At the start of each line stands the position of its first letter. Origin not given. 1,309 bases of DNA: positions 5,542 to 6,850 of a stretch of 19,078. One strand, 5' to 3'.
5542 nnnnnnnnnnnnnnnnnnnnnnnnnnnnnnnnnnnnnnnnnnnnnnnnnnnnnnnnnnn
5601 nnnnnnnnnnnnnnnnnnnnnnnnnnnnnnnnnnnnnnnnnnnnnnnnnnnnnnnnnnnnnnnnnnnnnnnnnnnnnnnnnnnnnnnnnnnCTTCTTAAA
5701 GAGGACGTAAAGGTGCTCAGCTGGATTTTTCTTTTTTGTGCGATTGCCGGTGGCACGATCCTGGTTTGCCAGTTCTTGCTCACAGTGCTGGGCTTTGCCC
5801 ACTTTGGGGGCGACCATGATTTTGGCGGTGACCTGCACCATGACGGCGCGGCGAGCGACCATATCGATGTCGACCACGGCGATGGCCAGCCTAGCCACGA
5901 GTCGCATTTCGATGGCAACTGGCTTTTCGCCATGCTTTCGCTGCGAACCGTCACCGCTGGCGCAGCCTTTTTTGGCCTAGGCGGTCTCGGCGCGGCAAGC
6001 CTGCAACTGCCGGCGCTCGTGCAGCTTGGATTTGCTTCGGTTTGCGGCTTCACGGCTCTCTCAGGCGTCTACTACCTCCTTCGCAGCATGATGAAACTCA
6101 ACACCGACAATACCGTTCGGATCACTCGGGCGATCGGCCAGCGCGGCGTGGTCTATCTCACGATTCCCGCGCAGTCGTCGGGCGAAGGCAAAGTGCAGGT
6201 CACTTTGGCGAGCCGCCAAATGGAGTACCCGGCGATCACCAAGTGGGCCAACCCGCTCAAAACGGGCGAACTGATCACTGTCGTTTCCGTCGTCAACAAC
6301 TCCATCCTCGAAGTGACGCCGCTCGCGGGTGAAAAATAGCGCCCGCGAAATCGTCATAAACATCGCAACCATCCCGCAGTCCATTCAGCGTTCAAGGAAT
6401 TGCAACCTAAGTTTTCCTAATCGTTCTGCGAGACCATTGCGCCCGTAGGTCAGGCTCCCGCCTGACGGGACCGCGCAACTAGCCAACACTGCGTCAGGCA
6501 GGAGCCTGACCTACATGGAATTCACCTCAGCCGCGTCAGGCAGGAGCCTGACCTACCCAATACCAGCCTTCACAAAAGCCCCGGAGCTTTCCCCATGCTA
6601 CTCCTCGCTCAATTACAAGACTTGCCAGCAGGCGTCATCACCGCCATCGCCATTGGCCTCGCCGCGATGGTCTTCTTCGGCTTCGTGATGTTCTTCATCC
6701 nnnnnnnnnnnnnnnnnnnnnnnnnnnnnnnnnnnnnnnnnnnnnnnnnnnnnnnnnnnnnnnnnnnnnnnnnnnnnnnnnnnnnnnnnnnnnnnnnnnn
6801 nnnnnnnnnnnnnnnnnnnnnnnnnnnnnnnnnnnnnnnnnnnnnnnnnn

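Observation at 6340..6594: Three copies of a 24-bp stem-loop element (one inverted) in the NfeD-flotillin spacer, a possible RNA switch or REP-like element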

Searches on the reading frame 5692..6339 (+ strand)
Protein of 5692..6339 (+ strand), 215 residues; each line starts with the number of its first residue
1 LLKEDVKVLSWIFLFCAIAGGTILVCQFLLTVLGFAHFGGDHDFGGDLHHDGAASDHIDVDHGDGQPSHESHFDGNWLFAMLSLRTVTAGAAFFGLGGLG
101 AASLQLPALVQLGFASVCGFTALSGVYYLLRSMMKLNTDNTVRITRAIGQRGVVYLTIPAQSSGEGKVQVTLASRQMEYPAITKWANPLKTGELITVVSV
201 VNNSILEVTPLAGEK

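Call 52: search_protein_families(library=ncbifam, proteins=[window:5692-6339:+], max_evalue=1)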
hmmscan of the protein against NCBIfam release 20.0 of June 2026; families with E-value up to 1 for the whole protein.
window:5692-6339:+ (215 aa): 0 families

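Call 75: search_solved_structures(query=window:5713-6336:+, max_evalue=10, show_alignments=2)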
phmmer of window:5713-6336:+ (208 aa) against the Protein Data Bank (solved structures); distinct sequences matched with E-value up to 10: 0.

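Call 77: find_homologous_proteins(query=window:5713-6336:+, max_evalue=0.00001)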
Query window:5713-6336:+ (208 aa): 58 proteins with E <= 0.00001 among 646 candidates.
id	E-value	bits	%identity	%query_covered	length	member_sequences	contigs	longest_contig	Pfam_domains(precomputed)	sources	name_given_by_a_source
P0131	1.4e-134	464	100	100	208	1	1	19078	-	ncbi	-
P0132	4.9e-123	426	89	100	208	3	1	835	-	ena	-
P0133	1.4e-112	392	83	100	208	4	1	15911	-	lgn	-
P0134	5.0e-110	384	81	100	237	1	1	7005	-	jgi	jgi:hypothetical protein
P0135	7.8e-96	338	72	100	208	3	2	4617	-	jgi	jgi:hypothetical protein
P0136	1.0e-90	321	71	100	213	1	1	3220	-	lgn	-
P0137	7.3e-90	318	70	100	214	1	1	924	-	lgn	-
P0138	1.4e-76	275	64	100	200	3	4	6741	-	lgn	-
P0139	9.8e-75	269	59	98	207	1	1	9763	-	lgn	-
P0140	2.8e-46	176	45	99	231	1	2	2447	-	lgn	-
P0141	2.9e-45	172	49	96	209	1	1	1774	-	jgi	jgi:hypothetical protein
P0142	3.7e-44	169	46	98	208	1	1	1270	-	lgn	-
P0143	5.4e-40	155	44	96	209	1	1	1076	-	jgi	jgi:membrane protein implicated in regulation of membrane protease activity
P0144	6.7e-39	152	45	88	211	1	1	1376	-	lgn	-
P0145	3.1e-37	146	42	97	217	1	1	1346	-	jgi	-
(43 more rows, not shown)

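Call 80: search_solved_structures(query=A4, max_evalue=10, show_alignments=2)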
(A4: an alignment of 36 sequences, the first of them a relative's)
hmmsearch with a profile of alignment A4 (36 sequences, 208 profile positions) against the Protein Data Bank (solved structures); distinct sequences matched with E-value up to 10: 8.
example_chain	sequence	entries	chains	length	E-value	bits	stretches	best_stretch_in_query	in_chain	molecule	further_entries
8prj_A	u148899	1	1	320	1.5e-12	50.6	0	124-146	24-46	v31Bagel8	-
8pra_A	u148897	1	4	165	3.4e-07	33.1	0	124-146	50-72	Cell surface protein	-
8prs_A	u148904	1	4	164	1.8e-06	30.8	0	124-146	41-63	nvBagel4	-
8prl_A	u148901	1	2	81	0.0058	19.3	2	124-146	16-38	Cell surface protein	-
8pr9_A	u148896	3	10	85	0.0077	18.9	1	124-146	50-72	Cell surface protein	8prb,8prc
8prd_A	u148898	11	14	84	0.044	16.4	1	124-146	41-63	Cell surface protein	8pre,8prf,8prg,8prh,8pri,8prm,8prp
8pro_A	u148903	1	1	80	0.052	16.2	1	124-146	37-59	Cell surface protein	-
8ip8_va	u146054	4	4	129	1.1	11.8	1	155-181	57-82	40S ribosomal protein uS8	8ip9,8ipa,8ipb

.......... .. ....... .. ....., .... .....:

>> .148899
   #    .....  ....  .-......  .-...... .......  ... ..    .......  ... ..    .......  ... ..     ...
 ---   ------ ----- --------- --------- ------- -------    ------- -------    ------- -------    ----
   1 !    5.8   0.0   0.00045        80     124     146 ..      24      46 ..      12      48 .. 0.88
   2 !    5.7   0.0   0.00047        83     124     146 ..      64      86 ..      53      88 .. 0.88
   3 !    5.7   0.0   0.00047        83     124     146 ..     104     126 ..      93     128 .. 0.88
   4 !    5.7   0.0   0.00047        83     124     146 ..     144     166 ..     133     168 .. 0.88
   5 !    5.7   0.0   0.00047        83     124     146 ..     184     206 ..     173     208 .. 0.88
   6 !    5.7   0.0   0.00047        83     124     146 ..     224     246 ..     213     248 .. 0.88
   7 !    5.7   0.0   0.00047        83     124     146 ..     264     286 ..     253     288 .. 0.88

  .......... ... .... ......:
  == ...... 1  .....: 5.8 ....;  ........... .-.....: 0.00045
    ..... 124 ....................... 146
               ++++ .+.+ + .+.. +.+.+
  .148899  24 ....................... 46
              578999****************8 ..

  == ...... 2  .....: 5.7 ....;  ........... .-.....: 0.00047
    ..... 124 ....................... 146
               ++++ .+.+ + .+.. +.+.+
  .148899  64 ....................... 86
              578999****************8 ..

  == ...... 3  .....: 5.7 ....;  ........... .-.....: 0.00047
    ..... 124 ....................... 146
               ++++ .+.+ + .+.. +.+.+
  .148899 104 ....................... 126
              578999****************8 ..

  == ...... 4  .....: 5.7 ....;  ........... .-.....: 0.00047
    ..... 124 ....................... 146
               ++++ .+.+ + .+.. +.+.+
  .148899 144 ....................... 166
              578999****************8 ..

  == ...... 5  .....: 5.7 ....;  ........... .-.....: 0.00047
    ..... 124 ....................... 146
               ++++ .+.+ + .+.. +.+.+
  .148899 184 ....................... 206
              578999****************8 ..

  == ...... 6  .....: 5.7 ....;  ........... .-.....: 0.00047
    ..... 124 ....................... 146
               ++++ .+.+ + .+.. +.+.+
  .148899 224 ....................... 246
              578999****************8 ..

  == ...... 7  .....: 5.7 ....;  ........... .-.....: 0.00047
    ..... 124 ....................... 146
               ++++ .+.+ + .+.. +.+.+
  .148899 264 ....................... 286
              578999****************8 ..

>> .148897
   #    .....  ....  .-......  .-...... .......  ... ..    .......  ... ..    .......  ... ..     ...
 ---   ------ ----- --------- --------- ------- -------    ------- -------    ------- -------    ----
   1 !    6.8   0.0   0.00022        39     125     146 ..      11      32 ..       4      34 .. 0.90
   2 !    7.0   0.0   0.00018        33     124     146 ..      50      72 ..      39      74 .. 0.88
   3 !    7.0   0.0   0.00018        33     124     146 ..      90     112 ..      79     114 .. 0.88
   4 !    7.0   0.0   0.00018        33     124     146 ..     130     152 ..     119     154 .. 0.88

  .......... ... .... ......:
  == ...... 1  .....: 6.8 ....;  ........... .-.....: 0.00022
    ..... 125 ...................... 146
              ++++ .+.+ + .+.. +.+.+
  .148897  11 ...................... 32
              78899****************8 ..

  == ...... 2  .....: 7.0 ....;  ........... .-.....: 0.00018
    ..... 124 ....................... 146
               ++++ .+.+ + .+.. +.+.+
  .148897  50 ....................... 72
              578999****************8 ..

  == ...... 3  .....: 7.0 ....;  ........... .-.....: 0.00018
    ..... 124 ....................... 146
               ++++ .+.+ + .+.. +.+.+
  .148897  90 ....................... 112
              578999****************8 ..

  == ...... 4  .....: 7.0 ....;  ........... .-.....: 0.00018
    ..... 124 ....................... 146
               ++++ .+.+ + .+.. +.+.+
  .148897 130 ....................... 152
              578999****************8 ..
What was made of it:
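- Tried and rejected: The profile search against PDB gave only spurious designed-propeller repeat hits (call 80).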

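Call 81: search_protein_families(library=pfam, alignment_id=A4, max_evalue=0.05)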
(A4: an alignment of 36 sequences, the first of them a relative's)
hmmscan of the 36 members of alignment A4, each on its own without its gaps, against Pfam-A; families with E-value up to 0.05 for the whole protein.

A. member 1, P0131 (208 aa): 0 families

B. families by the number of members that match (of 36 scanned): 5 families
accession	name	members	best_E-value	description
PF01957.25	NfeD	13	9.7e-05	NfeD-like C-terminal, partner-binding domain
PF22807.2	TrAA12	1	0.0018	TrAA12-like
PF22471.2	Mcm2-like_OB_arc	1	0.0058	Mcm2-like, OB fold, archaea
PF21340.4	Polysacc_lyase-like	1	0.016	Cip1-like, core domain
PF12483.13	GIDE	1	0.026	E3 Ubiquitin ligase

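Call 84: predict_structure(alignment_id=A4)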
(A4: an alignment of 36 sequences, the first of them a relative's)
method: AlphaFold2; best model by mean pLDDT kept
length: 208 residues; sequences in the alignment: 36
mean_pLDDT: 76.1   pTM: 0.52
mean pLDDT of the five models: 76.1, 74.6, 74.2, 69.7, 67.0
residues with pLDDT >= 90: 75; 70-90: 73; 50-70: 21; < 50: 39
segments of 3 or more residues with pLDDT < 50: 32-68
pLDDT, mean of each block of 10 residues (from residue 1): 86 85 71 40 35 37 45 68 89 92 92 88 76 68 94 92 88 94 95 90 74
secondary structure, 60 per line:
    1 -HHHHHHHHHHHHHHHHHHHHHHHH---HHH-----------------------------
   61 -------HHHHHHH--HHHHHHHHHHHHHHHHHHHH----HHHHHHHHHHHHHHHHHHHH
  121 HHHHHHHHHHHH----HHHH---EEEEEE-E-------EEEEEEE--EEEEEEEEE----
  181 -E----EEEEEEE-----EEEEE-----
elements in order: H2-25 H68-74 H77-96 H101-132 H137-140 E144-149 E159-165 E168-176 E187-193 E199-203

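Call 86: fold_search(model_id=the predicted structure, library=pdb)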
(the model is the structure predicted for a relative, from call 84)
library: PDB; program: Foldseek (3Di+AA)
matches with E <= 10: 533; with E <= 0.001: 4
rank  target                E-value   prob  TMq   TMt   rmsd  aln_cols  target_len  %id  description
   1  2k14_MODEL_1_A        4.2e-06  1.00  0.33  0.75   3.2        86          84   21  Solution structure of the soluble domain of the NfeD protein YuaF from Bacillus subtilis (released 2008-08-26)
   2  8z5g_AA               9.3e-06  1.00  0.33  0.42   8.9       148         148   16  Cryo-EM structure of E.coli SPFH-NfeD family protein complex QmcA-YbbJ (released 2024-08-21)
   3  2k5h_MODEL_1_A        2.6e-04  1.00  0.27  0.53   2.3        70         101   27  Solution NMR structure of protein encoded by MTH693 from Methanobacterium thermoautotrophicum: Northeast Struc (released 2008-08-19)
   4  3wwv                  5.0e-04  1.00  0.26  0.77   2.6        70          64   23  C-terminal domain of stomatin operon partner protein 1510-C from Pyrococcus horikoshii (released 2014-10-01)
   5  4gop_B                1.4e-02  0.89  0.18  0.28   6.1        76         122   14  Structure and Conformational Change of a Replication Protein A Heterotrimer Bound to ssDNA (released 2012-11-28)
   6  3j80_L                6.0e-02  0.82  0.18  0.24   6.5        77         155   14  CryoEM structure of 40S-eIF1-eIF1A preinitiation complex (released 2014-11-05)
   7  2eqs_MODEL_1_A        6.3e-02  0.75  0.20  0.34   5.9        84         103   14  Solution structure of the S1 RNA binding domain of human ATP-dependent RNA helicase DHX8 (released 2007-10-02)
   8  6epc_J                6.3e-02  0.28  0.17  0.10  13.0       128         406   15  Ground state 26S proteasome (GS2) (released 2018-02-07)
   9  6az1_P                7.6e-02  0.80  0.23  0.31   8.3       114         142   12  Cryo-EM structure of the small subunit of Leishmania ribosome bound to paromomycin (released 2017-12-06)
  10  6sw9_N                7.6e-02  0.35  0.17  0.23   9.3       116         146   15  IC2A model of cryo-EM structure of a full archaeal ribosomal translation initiation complex devoid of aIF1 in P. abyss (released 2020-02-19)
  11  8fvy_X                8.1e-02  0.57  0.21  0.28   8.4       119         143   14  40S subunit of the Giardia lamblia 80S ribosome (released 2024-01-24)
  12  1k0r_A                8.6e-02  0.54  0.23  0.17   7.4       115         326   16  Crystal Structure of Mycobacterium tuberculosis NusA (released 2001-12-21)
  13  8txr_A                8.6e-02  0.33  0.18  0.10   7.8        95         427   15  E. coli ExoVII(H238A) (released 2024-01-31)
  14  8a98_SP               9.2e-02  0.51  0.21  0.28   9.0       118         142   13  CRYO-EM STRUCTURE OF LEISHMANIA MAJOR 80S RIBOSOME : snoRNA MUTANT (released 2023-10-11)
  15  5xyi_L                9.7e-02  0.66  0.18  0.25   7.8        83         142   20  Small subunit of Trichomonas vaginalis ribosome (released 2017-08-30)
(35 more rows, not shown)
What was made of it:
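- Checked: However, 13 of 36 homologs weakly match PF01957 NfeD (call 81), and the four best PDB matches to its AlphaFold model are all NfeD proteins (2k14, 8z5g, 2k5h, 3wwv; call 86).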

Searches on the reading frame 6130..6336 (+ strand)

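Call 76: search_protein_families(library=pfam, proteins=[window:6130-6336:+], max_evalue=10)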
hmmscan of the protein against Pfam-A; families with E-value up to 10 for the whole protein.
window:6130-6336:+ (69 aa): 1 family
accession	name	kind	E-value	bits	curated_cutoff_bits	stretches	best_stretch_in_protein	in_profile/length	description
PF16360.10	GTP-bdg_M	-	0.056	14.4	29.5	1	17-42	4-29/79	GTP-binding GTPase Middle Region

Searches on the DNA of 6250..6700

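Call 8: search_rna_families(source=window, start=6250, end=6700, threshold=evalue, max_evalue=10)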
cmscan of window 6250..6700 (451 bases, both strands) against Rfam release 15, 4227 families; matches with E-value up to 10: 10.
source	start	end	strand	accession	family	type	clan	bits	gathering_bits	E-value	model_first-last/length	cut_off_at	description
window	6444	6516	-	RF04110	MIR5084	Gene; miRNA;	-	29.8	110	0.00095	1-122/122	no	MIR5084 microRNA precursor family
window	6450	6551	-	RF03219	mir-602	Gene; miRNA;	-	22.1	90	0.13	1-85/85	no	mir-602 microRNA precursor family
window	6442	6518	-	RF00926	MIR1151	Gene; miRNA;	-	21.6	90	0.75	1-110/110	no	MIR1151 microRNA precursor family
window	6441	6520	-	RF00977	mir-600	Gene; miRNA;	-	21.4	80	0.14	1-76/76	no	mir-600 microRNA precursor family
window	6450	6509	+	RF04274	mir-9223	Gene; miRNA;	-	18.9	53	0.31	1-76/76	no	mir-9223 microRNA precursor family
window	6438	6524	-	RF00960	mir-661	Gene; miRNA;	-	16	73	9.3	1-84/84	no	mir-661 microRNA precursor family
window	6452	6507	+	RF00977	mir-600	Gene; miRNA;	-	14.9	80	7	20-61/76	no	mir-600 microRNA precursor family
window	6443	6516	-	RF00825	mir-344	Gene; miRNA;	-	14.2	52.5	4.4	1-71/71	no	mir-344 microRNA precursor family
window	6657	6681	-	RF01273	sR34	Gene; snRNA; snoRNA; CD-box;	-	13.4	40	7.8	1-54/54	no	Small nucleolar RNA sR34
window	6622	6654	-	RF01734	Fluoride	Cis-reg; riboswitch;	-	11.4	34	2.1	1-64/64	no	Fluoride riboswitch aptamer (crcB RNA motif)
